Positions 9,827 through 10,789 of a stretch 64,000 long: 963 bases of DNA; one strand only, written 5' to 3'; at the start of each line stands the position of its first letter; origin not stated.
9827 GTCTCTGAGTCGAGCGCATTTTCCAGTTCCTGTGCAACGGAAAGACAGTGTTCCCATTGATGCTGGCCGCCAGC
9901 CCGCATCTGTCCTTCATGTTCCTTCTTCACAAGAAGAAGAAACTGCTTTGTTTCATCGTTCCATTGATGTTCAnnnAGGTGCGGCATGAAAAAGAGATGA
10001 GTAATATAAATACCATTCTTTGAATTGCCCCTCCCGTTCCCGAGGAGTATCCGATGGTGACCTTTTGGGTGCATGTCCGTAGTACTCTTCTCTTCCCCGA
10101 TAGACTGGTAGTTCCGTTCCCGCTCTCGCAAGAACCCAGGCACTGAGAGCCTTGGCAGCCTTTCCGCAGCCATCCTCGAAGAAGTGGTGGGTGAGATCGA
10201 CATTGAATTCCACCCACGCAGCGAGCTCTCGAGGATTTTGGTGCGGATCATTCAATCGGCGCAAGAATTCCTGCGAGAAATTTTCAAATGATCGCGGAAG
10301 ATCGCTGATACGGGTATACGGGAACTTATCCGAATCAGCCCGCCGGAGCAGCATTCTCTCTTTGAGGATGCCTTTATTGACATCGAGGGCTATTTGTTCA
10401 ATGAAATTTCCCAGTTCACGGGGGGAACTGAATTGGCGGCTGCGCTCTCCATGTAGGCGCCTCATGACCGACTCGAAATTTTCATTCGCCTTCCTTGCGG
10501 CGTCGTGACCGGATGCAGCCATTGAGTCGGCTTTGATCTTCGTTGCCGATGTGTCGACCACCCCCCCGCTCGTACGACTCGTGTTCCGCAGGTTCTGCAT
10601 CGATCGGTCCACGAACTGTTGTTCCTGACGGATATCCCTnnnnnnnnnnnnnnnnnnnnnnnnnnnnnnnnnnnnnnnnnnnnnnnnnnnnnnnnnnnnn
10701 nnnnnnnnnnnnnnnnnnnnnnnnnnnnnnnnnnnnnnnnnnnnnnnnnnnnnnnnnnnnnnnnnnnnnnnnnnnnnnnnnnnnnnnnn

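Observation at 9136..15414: Three-gene coupled operon: small helical protein, 1700-aa zeta-kinase/Fic-like giant, SpoT-type HD hydrolase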

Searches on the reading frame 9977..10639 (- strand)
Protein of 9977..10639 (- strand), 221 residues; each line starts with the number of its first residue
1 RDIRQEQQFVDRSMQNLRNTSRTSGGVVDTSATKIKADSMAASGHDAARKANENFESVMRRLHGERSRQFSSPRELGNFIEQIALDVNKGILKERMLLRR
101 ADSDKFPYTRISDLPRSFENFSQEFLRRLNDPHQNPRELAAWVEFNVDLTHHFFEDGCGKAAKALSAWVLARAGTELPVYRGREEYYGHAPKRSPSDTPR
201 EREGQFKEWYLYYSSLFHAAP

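Call 45: predict_structure(alignment_id=A2)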
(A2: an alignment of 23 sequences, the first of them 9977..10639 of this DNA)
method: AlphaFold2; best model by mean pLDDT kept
length: 221 residues; sequences in the alignment: 23
mean_pLDDT: 92.9   pTM: 0.91
mean pLDDT of the five models: 92.9, 92.3, 90.6, 90.4, 89.9
residues with pLDDT >= 90: 175; 70-90: 40; 50-70: 4; < 50: 2
segments of 3 or more residues with pLDDT < 50: none
pLDDT, mean of each block of 10 residues (from residue 1): 91 97 88 82 91 98 97 98 96 86 92 95 98 98 97 94 98 96 95 80 94 87 46
secondary structure, 60 per line:
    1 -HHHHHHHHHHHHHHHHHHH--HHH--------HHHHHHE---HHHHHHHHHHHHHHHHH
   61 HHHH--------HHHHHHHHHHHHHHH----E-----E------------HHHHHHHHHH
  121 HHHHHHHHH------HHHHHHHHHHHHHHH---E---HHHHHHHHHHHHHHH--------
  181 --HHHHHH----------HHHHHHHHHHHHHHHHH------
elements in order: H2-20 H34-39 H44-64 H73-87 H111-129 H136-150 H158-172 H183-188 H199-215
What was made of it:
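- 9977..10636 (-): Fic-fold domain (aa 1481-1700) with variant motif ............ (10151-10186) and an N-terminal invariant SRT..G motif (10562-10582). AF2 model has pLDDT 92.9 (call 45).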

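Call 48: fold_search(model_id=the predicted structure, library=pdb)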
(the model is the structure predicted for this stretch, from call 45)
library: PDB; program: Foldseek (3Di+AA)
matches with E <= 10: 139; with E <= 0.001: 7
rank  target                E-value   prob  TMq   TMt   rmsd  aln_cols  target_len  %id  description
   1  3cuc_A                1.7e-05  1.00  0.61  0.53   8.4       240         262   19  CRYSTAL STRUCTURE OF A FIC DOMAIN CONTAINING SIGNALING PROTEIN (BT_2513) FROM BACTEROIDES THETAIOTAOMICRON VPI-5482 AT (released 2008-04-29)
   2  3cuc_B                5.6e-05  1.00  0.63  0.54   8.1       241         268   20  CRYSTAL STRUCTURE OF A FIC DOMAIN CONTAINING SIGNALING PROTEIN (BT_2513) FROM BACTEROIDES THETAIOTAOMICRON VPI-5482 AT (released 2008-04-29)
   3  6i7l                  2.6e-04  1.00  0.57  0.40   8.1       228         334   14  Crystal structure of monomeric FICD mutant L258D complexed with MgAMP-PNP (released 2019-09-25)
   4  4u04_A                3.0e-04  1.00  0.60  0.44   8.8       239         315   15  Structure of a eukaryotic fic domain containing protein (released 2014-12-10)
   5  9yz5_A                4.3e-04  1.00  0.57  0.40   8.0       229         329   15  human FicD bound with farnesyl pyrophosphate (released 2026-02-25)
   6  4u04_B                8.0e-04  1.00  0.59  0.42   9.1       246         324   15  Structure of a eukaryotic fic domain containing protein (released 2014-12-10)
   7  6i7k                  9.3e-04  1.00  0.62  0.43   7.6       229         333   15  Crystal structure of monomeric FICD mutant L258D complexed with MgATP (released 2019-09-25)
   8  6zmd_B                1.1e-03  1.00  0.60  0.42   7.9       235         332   15  Crystal structure of HYPE covalently tethered to BiP bound to AMP-PNP (released 2021-04-14)
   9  6i7h                  1.8e-03  1.00  0.57  0.41   8.2       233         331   16  Crystal structure of dimeric FICD mutant K256S (released 2019-09-25)
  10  6i7g_B                2.8e-03  1.00  0.59  0.41   7.9       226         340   15  Crystal structure of dimeric wild type FICD complexed with ATP (released 2019-09-25)
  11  4u0s_B                3.2e-03  1.00  0.63  0.45   7.8       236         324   15  Structure of Eukaryotic fic domain containing protein with ADP (released 2014-12-10)
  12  4u07_A                3.2e-03  1.00  0.59  0.42   8.0       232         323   14  ATP bound to eukaryotic FIC domain containing protein (released 2014-12-10)
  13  4u0u_A                3.2e-03  1.00  0.59  0.41   7.7       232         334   15  Wild type eukaryotic fic domain containing protein with ADP (released 2014-12-10)
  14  6i7i                  3.2e-03  1.00  0.56  0.39   8.3       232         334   14  Crystal structure of dimeric FICD mutant K256A complexed with MgATP (released 2019-09-25)
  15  6siu_B                3.5e-03  1.00  0.52  0.41   9.2       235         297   12  Crystal structure of IbpAFic2 covalently tethered to Cdc42 (released 2020-03-18)
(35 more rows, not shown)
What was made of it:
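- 9977..10636 (-): All top Foldseek PDB hits are Fic proteins (3cuc E=1.7e-5, FICD, IbpA; call 48).
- On Fic/Fido: The top 46 Foldseek PDB hits are all Fic proteins (probability 0.99-1.0, TMq about 0.6) (calls 45, 48).
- Closest known: Fic/Doc toxin modules. Same: The fold is Fic (call 48).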

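Call 49: search_protein_representatives(protein=window:9977-10639:-)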
Query: 221 residues. Proteins with E-value up to 0.001 (for the whole library): 420; up to 1e-10: 273; up to 1e-30: 109. The best 150 are listed.
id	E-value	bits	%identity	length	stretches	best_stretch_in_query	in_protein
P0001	1.0e-143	493.1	100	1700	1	1-221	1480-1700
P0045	3.4e-99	347.6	72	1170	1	1-219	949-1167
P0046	6.2e-86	304.3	63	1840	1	1-220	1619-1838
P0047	7.9e-85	300.6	61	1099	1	1-220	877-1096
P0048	6.2e-58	212.8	52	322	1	7-219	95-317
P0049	5.4e-56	206.4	52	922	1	15-218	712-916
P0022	1.8e-55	204.7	55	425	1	9-193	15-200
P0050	1.9e-55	204.7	48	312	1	6-218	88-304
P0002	1.8e-54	201.5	48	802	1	5-217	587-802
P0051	7.0e-54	199.5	45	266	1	4-217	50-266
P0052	7.2e-54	199.5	43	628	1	5-219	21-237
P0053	1.8e-52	194.9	48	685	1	5-218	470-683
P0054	1.1e-51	192.3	45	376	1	7-216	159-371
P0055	2.4e-51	191.2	44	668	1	5-217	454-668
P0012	1.8e-50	188.3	49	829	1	11-216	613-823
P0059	3.3e-48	181.0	45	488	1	5-217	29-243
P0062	5.2e-48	180.3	45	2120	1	7-218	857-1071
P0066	1.1e-46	176.0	46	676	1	7-218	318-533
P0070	5.3e-46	173.8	48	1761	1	7-217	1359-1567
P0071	5.4e-46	173.8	46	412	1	6-219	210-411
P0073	1.2e-45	172.6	45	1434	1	6-197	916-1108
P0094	1.2e-41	159.6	42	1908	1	5-200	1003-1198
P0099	3.2e-41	158.1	40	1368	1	3-216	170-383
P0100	8.3e-41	156.8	40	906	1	8-218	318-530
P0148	3.5e-30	122.1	39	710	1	8-190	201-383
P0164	6.4e-28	114.7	39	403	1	10-190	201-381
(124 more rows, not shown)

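Call 50: search_protein_families(library=pfam, proteins=[P0062, P0073, P0094, P0099, P0100, P0052, P0059, P0066], max_evalue=0.001)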
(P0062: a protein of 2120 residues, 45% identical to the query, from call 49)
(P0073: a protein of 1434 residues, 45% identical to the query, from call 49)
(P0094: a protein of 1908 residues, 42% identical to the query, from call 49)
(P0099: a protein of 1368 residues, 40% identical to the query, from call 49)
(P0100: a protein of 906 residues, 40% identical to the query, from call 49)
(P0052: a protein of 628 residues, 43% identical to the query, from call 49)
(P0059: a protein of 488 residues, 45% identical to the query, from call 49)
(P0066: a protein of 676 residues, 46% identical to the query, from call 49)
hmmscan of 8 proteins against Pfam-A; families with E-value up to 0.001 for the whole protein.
P0062 (2120 aa): 4 families
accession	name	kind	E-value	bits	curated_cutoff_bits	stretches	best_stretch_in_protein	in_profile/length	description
PF06074.18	Portal_Mu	-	5.2e-52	177.7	23.9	1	43-410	2-335/336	Portal protein of Mu bacteriophage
PF06414.18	Zeta_toxin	-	2.7e-16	60.1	22.3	1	652-810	17-162/199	Zeta toxin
PF21919.2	P23-45_portal_barrel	-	1.4e-14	53.9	27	1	138-392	144-397/448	Phage P23-45 portal protein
PF13671.12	AAA_33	-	2.6e-08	34.7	27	1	655-791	3-126/143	AAA domain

P0073 (1434 aa): 4 families
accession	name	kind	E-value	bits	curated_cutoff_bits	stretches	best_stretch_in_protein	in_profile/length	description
PF06414.18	Zeta_toxin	-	4.3e-20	72.4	22.3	1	1192-1402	11-190/199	Zeta toxin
PF18760.7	ART-PolyVal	-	4.4e-19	70.1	31.2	1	164-339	2-140/140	ADP-Ribosyltransferase in polyvalent proteins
PF13671.12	AAA_33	-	7.4e-05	23.5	27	1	1202-1348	3-128/143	AAA domain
PF02661.23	Fic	-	0.00038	21.7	24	0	1008-1079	22-91/93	Fic/DOC family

P0094 (1908 aa): 4 families
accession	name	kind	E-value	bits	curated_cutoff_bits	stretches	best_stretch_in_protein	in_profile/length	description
PF18760.7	ART-PolyVal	-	4.1e-19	70.2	31.2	1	163-337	2-140/140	ADP-Ribosyltransferase in polyvalent proteins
PF06414.18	Zeta_toxin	-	2.1e-15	57.1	22.3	1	1707-1875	40-190/199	Zeta toxin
PF14528.11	LAGLIDADG_3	-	5.6e-06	27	22.5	1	1551-1602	1-55/82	LAGLIDADG-like domain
PF13671.12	AAA_33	-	0.00036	21.3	27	0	1713-1820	25-127/143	AAA domain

P0099 (1368 aa): 13 families
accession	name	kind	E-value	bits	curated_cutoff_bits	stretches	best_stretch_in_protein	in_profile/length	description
PF07992.20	Pyr_redox_2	-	4e-35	122.1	26.1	1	841-1131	2-291/291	Pyridine nucleotide-disulphide oxidoreductase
PF06414.18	Zeta_toxin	-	1.4e-25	90.4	22.3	1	548-720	14-190/199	Zeta toxin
PF13738.12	Pyr_redox_3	-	9.3e-17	61.7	30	1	939-1114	120-305/305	Pyridine nucleotide-disulphide oxidoreductase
PF01266.30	DAO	-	1.8e-10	41.3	27.9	1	841-883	1-44/353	FAD dependent oxidoreductase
PF00070.33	Pyr_redox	-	3.7e-08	34.2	22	1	986-1062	2-82/82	Pyridine nucleotide-disulphide oxidoreductase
PF12831.13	FAD_oxidored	-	1.1e-07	32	27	1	841-879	1-39/416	FAD dependent oxidoreductase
PF00890.30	FAD_binding_2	-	1.7e-07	31.2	20.4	1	841-882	1-42/414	FAD binding domain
PF13450.12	NAD_binding_8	-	2e-07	31.6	21.9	1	844-880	1-37/68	NAD(P)-binding Rossmann-like domain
PF01946.23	Thi4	-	7.5e-07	29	26.2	1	840-879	18-58/235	Thi4 family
PF03486.20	HI0933_like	-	1.3e-06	28.5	50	1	841-880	2-41/244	HI0933-like protein Rossmann domain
PF13434.12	Lys_Orn_oxgnase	-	8.4e-05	22.3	21.3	0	909-1011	107-216/339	L-lysine 6-monooxygenase/L-ornithine 5-monooxygenase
PF01134.28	GIDA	-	0.00011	21.8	22.1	0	841-871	1-31/391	Glucose inhibited division protein A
PF02661.23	Fic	-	0.00018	22.7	24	1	266-335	23-91/93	Fic/DOC family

P0100 (906 aa): 1 family
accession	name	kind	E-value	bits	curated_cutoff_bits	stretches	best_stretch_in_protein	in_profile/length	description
PF06414.18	Zeta_toxin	-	1.5e-24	87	22.3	1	617-791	10-186/199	Zeta toxin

P0052 (628 aa): 1 family
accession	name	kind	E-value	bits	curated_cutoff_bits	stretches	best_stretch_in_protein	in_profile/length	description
PF04055.27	Radical_SAM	-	2.5e-08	34.7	29.5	1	272-439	5-165/166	Radical SAM superfamily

P0059 (488 aa): 1 family
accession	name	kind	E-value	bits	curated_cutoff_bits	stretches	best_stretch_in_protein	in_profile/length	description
PF01467.32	CTP_transf_like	-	0.00011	22.8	21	1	272-435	1-132/133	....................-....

P0066 (676 aa): 2 families
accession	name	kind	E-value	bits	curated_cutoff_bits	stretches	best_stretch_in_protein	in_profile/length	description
PF06414.18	Zeta_toxin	-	7.2e-43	146.8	22.3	1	82-243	8-172/199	Zeta toxin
PF13671.12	AAA_33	-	1.4e-06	29.1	27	1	93-227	3-128/143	AAA domain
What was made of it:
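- Closest known: Polymorphic toxin systems and polyvalent proteins. Same: The Fic-like domain co-occurs with ART-PolyVal and Portal_Mu domains in some giants (call 50).
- The Fic-like domain also sits inside giant multi-toxin proteins together with ART-PolyVal and Zeta_toxin domains (calls 49, 50). Some Fic-like representatives are fused to Portal_Mu or ART-PolyVal domains (call 50).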

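Call 56: find_related_loci(query=A5, collection=metagenome_contigs, flank=5000)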
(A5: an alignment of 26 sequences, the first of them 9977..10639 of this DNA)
Query A5 (221 aa) in metagenome_contigs; peptide patterns used: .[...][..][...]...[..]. (x = any residue, [..] = any of these).
96 stretches matched a pattern; 57 encode a relative of the query (tblastn E <= 1e-3); 57 distinct loci.
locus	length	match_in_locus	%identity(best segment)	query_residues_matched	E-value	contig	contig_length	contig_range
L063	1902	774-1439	51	9-220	1e-70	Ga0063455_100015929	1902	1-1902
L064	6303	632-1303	49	7-220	1e-66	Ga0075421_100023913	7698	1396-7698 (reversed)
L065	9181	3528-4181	49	9-217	1e-63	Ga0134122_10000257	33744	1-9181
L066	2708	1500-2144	46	6-217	2e-63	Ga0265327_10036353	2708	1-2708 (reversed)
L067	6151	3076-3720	48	6-217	6e-62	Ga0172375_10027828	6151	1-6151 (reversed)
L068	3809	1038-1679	47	5-217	1e-61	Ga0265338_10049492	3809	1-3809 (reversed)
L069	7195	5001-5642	42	6-217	6e-61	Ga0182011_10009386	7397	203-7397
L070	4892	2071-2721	44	3-217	1e-60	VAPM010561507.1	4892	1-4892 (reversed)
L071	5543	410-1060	44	3-217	8e-61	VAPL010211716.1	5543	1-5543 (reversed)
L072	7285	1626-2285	42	3-220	2e-60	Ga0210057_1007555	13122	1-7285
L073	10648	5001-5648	43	6-217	2e-59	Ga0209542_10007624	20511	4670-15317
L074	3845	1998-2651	43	3-217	8e-60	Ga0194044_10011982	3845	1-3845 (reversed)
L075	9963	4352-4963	49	15-216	3e-59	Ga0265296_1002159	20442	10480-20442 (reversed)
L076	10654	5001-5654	46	9-217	6e-59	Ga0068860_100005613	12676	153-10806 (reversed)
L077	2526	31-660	47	13-219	3e-59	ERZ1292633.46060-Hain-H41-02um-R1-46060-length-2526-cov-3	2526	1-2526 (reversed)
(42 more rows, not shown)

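Call 57: find_related_loci(query=A5, collection=viral_contigs, flank=5000)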
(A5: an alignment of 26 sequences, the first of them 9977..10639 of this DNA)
Query A5 (221 aa) in viral_contigs; peptide patterns used: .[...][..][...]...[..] (x = any residue, [..] = any of these).
24 stretches matched a pattern, but none encodes a relative of the query by tblastn (E <= 1e-3).
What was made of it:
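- Tried and rejected: No relative in viral contigs (call 57).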

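Call 84: search_solved_structures(query=A5, max_evalue=1, show_alignments=2)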
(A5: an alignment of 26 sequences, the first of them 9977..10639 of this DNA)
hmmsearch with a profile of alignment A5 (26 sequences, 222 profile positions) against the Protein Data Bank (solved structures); distinct sequences matched with E-value up to 1: 19.
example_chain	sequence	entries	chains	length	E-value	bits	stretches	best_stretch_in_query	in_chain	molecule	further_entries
9yz5_A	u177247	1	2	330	1.9e-07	34.3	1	115-198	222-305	Protein adenylyltransferase FICD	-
6i7g_A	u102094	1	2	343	2e-07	34.2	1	115-198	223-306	Adenosine monophosphate-protein transferase FICD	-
4u04_A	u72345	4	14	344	2e-07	34.2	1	115-198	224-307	Adenosine monophosphate-protein transferase FICD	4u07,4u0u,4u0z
6i7h_A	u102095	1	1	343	2e-07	34.2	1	115-198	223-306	Adenosine monophosphate-protein transferase FICD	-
6i7i_A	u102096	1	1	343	2e-07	34.2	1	115-198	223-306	Adenosine monophosphate-protein transferase FICD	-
4u0s_A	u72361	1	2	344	2e-07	34.2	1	115-198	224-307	Adenosine monophosphate-protein transferase FICD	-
6i7j_A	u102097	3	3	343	2e-07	34.2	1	115-198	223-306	Adenosine monophosphate-protein transferase FICD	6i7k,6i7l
6zmd_B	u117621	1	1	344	4.2e-07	33.2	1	115-196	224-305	Protein adenylyltransferase FICD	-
7b7z_A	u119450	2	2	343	7.2e-06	29.1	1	115-198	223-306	Protein adenylyltransferase FICD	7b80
5jj6_A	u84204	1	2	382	4.6e-05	26.5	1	123-193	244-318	Adenosine monophosphate-protein transferase FICD homolog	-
5jj7_A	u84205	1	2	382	4.6e-05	26.5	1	123-193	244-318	Adenosine monophosphate-protein transferase FICD homolog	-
3cuc_A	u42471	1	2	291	0.00036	23.6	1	114-187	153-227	Protein of unknown function with a Fic domain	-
4rgl_A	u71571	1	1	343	0.016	18.2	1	120-192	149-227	Filamentation induced by cAMP protein Fic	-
8jg4_A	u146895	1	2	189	0.18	14.7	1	119-164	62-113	Transcription initiation factor TFIID subunit 14b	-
9r1o_A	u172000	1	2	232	0.23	14.4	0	76-135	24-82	sc-apCC-6-DPH-NR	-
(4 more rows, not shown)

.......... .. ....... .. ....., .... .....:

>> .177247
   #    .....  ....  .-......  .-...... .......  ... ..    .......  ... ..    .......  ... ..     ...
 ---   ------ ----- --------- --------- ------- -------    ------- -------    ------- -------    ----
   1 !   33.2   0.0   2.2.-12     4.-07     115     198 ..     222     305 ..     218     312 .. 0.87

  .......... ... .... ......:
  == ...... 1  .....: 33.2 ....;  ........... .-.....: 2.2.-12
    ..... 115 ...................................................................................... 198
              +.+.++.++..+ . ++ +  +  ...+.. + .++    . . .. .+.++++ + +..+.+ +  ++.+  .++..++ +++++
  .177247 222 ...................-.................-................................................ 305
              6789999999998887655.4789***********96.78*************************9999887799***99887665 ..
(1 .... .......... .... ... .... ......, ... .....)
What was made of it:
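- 9977..10636 (-): The family profile hits FICD at E=2e-7 with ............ aligned to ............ (call 84).
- Closest known: Fic/Doc toxin modules. Same: The catalytic His and the D-G-x-G core align in register with FICD (call 84).
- Fic fold, with the motif in register against FICD: calls 45, 48, 84.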

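Call 85: search_protein_families(library=pfam, alignment_id=A5, max_evalue=0.01)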
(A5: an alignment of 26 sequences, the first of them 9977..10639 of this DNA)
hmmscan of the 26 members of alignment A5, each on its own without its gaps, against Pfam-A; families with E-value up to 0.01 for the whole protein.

A. member 1, window:9977-10639:- (221 aa): 0 families

B. families by the number of members that match (of 26 scanned): 2 families
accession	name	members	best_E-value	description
PF02661.23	Fic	7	5.3e-05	Fic/DOC family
PF14069.11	SpoVIF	1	0.0022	Stage VI sporulation protein F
